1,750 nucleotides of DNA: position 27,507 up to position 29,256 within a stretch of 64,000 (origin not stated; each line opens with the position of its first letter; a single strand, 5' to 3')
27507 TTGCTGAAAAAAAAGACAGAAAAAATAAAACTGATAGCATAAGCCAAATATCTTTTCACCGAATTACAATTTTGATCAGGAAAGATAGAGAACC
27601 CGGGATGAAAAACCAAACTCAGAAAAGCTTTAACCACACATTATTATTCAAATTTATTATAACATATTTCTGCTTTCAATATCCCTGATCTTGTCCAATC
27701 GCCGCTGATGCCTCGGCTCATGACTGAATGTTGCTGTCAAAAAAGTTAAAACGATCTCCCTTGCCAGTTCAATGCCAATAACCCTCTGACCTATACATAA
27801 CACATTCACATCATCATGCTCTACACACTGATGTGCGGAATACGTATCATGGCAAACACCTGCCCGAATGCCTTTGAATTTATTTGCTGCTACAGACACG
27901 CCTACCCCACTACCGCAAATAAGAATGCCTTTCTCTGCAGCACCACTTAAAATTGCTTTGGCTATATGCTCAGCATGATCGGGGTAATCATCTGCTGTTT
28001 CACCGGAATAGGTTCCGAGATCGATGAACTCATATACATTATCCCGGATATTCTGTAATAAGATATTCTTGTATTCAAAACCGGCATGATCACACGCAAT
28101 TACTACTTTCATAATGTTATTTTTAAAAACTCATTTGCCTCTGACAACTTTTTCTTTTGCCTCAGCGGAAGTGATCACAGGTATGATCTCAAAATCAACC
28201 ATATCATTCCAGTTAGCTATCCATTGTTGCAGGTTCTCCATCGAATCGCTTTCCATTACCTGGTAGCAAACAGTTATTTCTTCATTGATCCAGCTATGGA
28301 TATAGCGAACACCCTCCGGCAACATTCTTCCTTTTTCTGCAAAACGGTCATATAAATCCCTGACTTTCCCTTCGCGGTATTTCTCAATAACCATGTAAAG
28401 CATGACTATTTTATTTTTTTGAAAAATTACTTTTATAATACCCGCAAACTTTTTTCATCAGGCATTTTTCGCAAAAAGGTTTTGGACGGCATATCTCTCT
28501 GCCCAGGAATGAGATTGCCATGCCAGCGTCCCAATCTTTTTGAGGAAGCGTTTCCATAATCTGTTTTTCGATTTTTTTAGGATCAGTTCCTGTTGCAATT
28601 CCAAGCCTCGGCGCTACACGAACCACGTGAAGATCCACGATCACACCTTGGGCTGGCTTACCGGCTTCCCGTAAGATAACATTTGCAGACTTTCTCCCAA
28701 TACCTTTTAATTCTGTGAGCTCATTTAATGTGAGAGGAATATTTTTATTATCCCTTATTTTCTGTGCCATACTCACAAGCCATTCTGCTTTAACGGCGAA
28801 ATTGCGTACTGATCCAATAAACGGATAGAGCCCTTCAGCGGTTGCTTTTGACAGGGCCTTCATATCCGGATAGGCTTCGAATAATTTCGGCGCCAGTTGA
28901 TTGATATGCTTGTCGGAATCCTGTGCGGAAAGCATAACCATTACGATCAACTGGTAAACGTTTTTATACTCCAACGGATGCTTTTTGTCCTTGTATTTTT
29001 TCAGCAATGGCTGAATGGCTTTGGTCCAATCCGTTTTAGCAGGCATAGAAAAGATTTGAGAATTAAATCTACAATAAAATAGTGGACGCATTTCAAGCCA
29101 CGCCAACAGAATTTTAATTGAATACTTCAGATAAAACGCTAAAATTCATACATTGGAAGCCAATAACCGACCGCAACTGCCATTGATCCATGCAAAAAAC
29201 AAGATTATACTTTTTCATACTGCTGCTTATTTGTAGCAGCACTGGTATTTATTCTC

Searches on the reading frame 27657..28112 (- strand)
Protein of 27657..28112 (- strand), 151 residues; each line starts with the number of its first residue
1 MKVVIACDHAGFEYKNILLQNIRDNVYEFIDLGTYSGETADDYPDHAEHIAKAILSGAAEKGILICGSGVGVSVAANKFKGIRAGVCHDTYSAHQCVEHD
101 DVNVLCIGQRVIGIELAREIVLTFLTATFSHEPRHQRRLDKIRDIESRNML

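Call 3: search_protein_families(library=pfam, proteins=[window:27657-28112:-], max_evalue=1)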
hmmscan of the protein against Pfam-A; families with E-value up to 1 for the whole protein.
window:27657-28112:- (151 aa): 1 family
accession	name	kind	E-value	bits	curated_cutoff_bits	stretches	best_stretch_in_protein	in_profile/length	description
PF02502.23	LacAB_rpiB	-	4.5e-54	182.6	24.7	1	3-142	1-138/138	Ribose/Galactose Isomerase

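Call 4: search_protein_families(library=ncbifam, proteins=[window:27657-28112:-], max_evalue=1)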
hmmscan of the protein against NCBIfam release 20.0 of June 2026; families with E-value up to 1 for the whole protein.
window:27657-28112:- (151 aa): 12 families
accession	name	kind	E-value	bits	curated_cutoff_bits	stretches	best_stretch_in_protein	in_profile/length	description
NF004051.0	PRK05571.1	subfamily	1.2e-57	193.8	135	1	1-147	2-147/149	ribose-5-phosphate isomerase B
TIGR00689.1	rpiB_lacA_lacB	subfamily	1.7e-50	170.7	88.3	1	3-147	1-144/145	RpiB/LacA/LacB family sugar-phosphate isomerase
TIGR01120.1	rpiB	equivalog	2.4e-48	163.7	138.65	1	2-146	1-143/143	ribose 5-phosphate isomerase B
TIGR02133.1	RPI_actino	equivalog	5.2e-46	156.2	168.2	1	1-146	1-146/148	ribose-5-phosphate isomerase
NF051858.1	EryPhIsonDerIRhiz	equivalog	1e-36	126.3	240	1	1-146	1-147/150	D-erythrulose-4-phosphate isomerase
NF006381.0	PRK08622.1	equivalog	6.6e-33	113.9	234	1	1-149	1-148/171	galactose-6-phosphate isomerase subunit LacB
TIGR01119.1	lacB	equivalog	3.9e-26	91.8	312.55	1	1-149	1-148/171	galactose-6-phosphate isomerase subunit LacB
NF009258.0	PRK12615.1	equivalog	2.7e-23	82.7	325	1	1-149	1-148/171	galactose-6-phosphate isomerase subunit LacB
NF006380.0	PRK08621.1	equivalog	5.5e-23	81.9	164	1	1-142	1-138/142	galactose-6-phosphate isomerase subunit LacA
NF009257.0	PRK12613.1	equivalog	1.7e-17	63.9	243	1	1-142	1-137/141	galactose-6-phosphate isomerase subunit LacA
TIGR01118.1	lacA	equivalog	1.6e-15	57.5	181.1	1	1-142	1-138/141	galactose-6-phosphate isomerase subunit LacA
NF006753.0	PRK09273.1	equivalog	0.00014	21.3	137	1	25-107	29-112/211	hypothetical protein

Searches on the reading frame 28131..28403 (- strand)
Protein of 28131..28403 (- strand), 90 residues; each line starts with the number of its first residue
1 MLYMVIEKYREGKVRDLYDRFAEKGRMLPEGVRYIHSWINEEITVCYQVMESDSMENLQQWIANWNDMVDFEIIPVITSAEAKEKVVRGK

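Call 3: search_protein_families(library=pfam, proteins=[window:28131-28403:-], max_evalue=1)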
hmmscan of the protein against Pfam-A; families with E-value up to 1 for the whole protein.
window:28131-28403:- (90 aa): 3 families
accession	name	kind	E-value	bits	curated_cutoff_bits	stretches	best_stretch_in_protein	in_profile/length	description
PF11746.14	DUF3303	-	4.7e-28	97.6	21.2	1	1-87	1-89/92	Domain of unknown function (DUF3303)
PF14026.12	SCO4226-like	-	0.0082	16.8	28.5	1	24-60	23-61/76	Nickel responsive protein SCO4226-like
PF00071.28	Ras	-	0.088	12.8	21.6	1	42-74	74-106/162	Ras family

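Call 4: search_protein_families(library=ncbifam, proteins=[window:28131-28403:-], max_evalue=1)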
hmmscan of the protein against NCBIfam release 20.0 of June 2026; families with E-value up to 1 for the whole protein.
window:28131-28403:- (90 aa): 0 families

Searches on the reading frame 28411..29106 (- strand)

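Call 3: search_protein_families(library=pfam, proteins=[window:28411-29106:-], max_evalue=1)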
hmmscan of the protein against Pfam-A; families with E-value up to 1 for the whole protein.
window:28411-29106:- (231 aa): 7 families
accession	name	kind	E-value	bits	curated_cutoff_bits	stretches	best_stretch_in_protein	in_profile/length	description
PF00730.31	HhH-GPD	-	7.1e-16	58.9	26.2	1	55-188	1-107/108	HhH-GPD superfamily base excision DNA repair protein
PF22175.2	Ogg-HhH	-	4.2e-05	23.6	27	1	38-179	8-152/173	8-oxoguanine DNA glycosylase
PF00633.29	HHH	-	6.9e-05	22.9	24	1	124-145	7-28/30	Helix-hairpin-helix motif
PF12826.13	HHH_2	-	0.0043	17.6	27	0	70-93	14-37/64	Helix-hairpin-helix motif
PF00416.27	Ribosomal_S13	-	0.017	16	31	1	115-159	5-46/128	Ribosomal protein S13/S18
PF14520.12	HHH_5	-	0.062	14.2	27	1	127-149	34-56/57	Helix-hairpin-helix domain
PF22872.1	DUF7018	-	0.14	12.8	27.8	0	28-62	46-80/116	Domain of unknown function (DUF7018)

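Call 4: search_protein_families(library=ncbifam, proteins=[window:28411-29106:-], max_evalue=1)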
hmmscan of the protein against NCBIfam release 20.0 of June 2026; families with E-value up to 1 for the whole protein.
window:28411-29106:- (231 aa): 8 families
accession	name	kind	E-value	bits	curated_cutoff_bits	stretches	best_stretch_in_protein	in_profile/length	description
TIGR01083.1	nth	equivalog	2.5e-43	148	211.7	1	29-212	6-192/192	endonuclease III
NF007978.0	PRK10702.1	equivalog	2.2e-21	76.5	405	1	43-224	19-206/211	endonuclease III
TIGR01084.1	mutY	equivalog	1.6e-12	47.6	286.5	1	38-227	13-212/277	A/G-specific adenine glycosylase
NF008132.0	PRK10880.1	equivalog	2.2e-07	30.3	427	1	34-224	14-212/351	A/G-specific adenine glycosylase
NF010488.0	PRK13910.1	equivalog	6e-07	29.1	471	1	67-221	11-167/290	adenine-specific DNA glycosylase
NF053634.1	MonDNAglycDR2438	equivalog_domain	1.3e-06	28.1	400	1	126-225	106-208/219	monofunctional DNA glycosylase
NF002305.0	PRK01229.1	equivalog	4.9e-05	22.9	183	1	28-172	16-164/210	N-glycosylase/DNA lyase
TIGR00588.1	ogg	subfamily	0.0026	17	397.85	1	68-168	152-260/310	8-oxoguanine DNA-glycosylase (ogg)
